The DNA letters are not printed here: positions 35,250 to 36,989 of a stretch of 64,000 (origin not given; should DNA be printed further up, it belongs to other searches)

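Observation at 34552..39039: Translationally coupled operon FGE-like enzyme / MOP flippase / PqqD-family RRE / AsnB-like amidotransferase: a lasso-like core without a B2 protease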

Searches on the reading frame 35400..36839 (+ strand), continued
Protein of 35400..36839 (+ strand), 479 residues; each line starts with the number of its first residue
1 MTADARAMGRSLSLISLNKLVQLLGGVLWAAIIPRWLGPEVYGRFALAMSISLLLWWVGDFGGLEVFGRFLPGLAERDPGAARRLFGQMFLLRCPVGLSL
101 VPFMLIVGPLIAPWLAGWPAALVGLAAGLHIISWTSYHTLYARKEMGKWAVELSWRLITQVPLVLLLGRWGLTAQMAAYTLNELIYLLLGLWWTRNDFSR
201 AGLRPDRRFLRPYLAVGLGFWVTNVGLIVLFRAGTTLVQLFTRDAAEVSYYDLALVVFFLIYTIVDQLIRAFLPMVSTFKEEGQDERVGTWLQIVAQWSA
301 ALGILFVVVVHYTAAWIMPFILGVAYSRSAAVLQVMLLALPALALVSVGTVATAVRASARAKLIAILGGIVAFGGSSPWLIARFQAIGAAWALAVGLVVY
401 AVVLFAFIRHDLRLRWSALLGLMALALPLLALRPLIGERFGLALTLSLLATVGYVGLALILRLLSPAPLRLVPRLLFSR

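Call 83: fold_search(model_id=the predicted structure, library=pdb)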
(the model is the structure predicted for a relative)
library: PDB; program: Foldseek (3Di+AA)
matches with E <= 10: 554; with E <= 0.001: 60
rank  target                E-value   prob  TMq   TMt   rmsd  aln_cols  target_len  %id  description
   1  9nu5_A                4.3e-09  1.00  0.67  0.64   6.1       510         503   14  Structure of MurJ in complex with single gene lysis protein from phage PP7 (released 2026-02-11)
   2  6nc6_A                1.3e-08  1.00  0.70  0.72   5.1       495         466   15  Lipid II flippase MurJ, inward closed conformation (released 2019-04-17)
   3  6nc9                  2.1e-08  1.00  0.68  0.69   5.9       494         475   14  Lipid II flippase MurJ, outward-facing conformation (released 2019-04-17)
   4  6nc6_B                2.2e-08  1.00  0.70  0.73   4.8       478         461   14  Lipid II flippase MurJ, inward closed conformation (released 2019-04-17)
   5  9g95_A                5.1e-08  1.00  0.58  0.65   6.1       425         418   18  Lipid III flippase WzxE with NB10 nanobody in outward-facing conformation at 2.7552 A (released 2025-01-22)
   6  9nu8_A                8.5e-08  1.00  0.68  0.65   6.2       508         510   14  Structure of MurJ in complex with single gene lysis protein from phage Changjiang3 (released 2026-02-11)
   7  7wax                  9.2e-08  1.00  0.73  0.69   5.5       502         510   14  MurJ inward occluded form (released 2022-06-01)
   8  5t77                  9.9e-08  1.00  0.67  0.69   5.7       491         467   13  Crystal structure of the MOP flippase MurJ (released 2016-12-28)
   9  9g9n_A                1.0e-07  1.00  0.58  0.65   5.9       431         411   17  Lipid III flippase WzxE with NB10 and NB7 nanobodies in inward-facing conformation - crystal 1 (released 2025-01-22)
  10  6nc8                  1.2e-07  1.00  0.68  0.70   5.3       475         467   13  Lipid II flippase MurJ, inward occluded conformation (released 2019-04-17)
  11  9nu4_A                1.2e-07  1.00  0.68  0.56   6.2       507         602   14  Structure of MurJ in complex with single gene lysis protein from phage M (released 2026-02-11)
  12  9g9o_A                2.0e-07  1.00  0.60  0.68   5.6       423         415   17  Lipid III flippase WzxE with NB10 and NB7 nanobodies in outward-facing conformation - crystal 2 (released 2025-01-22)
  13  9g9m_A                2.3e-07  1.00  0.58  0.65   6.0       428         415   18  Lipid III flippase WzxE with NB10 and NB7 nanobodies in outward-facing conformation - crystal 1 (released 2025-01-22)
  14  6fhz                  2.3e-07  1.00  0.62  0.67   5.7       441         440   14  Inward-facing conformation of a multidrug resistance MATE family transporter of the MOP superfamily. (released 2019-05-08)
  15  9g9p_A                2.3e-07  1.00  0.62  0.71   5.1       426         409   17  Lipid III flippase WzxE with NB10 and NB7 nanobodies in inward-facing conformation - crystal 2 (released 2025-01-22)
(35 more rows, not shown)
